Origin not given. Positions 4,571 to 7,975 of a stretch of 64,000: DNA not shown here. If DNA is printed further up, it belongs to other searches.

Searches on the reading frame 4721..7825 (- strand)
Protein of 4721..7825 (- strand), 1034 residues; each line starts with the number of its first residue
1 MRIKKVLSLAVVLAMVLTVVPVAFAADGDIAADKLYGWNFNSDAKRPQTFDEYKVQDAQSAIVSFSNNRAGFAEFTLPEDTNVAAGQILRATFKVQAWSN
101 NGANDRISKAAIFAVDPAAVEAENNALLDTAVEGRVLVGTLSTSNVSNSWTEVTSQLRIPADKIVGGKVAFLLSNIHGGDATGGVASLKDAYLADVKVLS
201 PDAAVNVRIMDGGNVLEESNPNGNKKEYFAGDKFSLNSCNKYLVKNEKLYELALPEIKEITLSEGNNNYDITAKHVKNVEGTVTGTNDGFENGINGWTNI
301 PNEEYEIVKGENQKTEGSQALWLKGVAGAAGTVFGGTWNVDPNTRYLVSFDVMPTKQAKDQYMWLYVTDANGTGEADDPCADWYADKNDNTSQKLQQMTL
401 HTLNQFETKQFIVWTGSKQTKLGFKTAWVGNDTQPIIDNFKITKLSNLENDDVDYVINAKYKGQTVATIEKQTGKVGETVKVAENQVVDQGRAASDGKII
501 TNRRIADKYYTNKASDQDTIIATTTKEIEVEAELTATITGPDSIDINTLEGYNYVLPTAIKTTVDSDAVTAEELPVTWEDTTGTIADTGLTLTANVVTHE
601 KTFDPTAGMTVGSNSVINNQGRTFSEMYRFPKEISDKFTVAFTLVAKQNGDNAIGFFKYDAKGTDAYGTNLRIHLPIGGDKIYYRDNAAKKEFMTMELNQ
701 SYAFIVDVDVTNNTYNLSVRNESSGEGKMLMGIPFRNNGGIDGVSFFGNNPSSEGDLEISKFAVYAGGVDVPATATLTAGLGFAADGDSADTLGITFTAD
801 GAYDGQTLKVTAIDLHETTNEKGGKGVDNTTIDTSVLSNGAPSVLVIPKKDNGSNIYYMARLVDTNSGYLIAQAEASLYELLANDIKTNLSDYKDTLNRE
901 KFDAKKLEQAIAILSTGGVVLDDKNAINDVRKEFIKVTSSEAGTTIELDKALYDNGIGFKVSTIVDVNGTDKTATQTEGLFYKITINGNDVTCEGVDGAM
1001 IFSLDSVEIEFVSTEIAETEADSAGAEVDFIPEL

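Call 7: search_protein_families(library=pfam, proteins=[window:4721-7825:-], max_evalue=0.01)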
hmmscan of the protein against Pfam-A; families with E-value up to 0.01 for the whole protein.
window:4721-7825:- (1034 aa): 3 families
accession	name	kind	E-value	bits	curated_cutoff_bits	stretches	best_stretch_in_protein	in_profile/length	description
PF21253.3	Mann_GBD_bact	-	0.0006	20.5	27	0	36-104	8-76/143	Mannanase, galactose-binding domain-like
PF22585.3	Sialidase-like_CBM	-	0.0012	19.3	27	1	635-726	38-124/156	Sialidase-like, CBM domain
PF24558.1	DUF7604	-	0.002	18.9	25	1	289-366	34-97/147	Domain of unknown function (DUF7604)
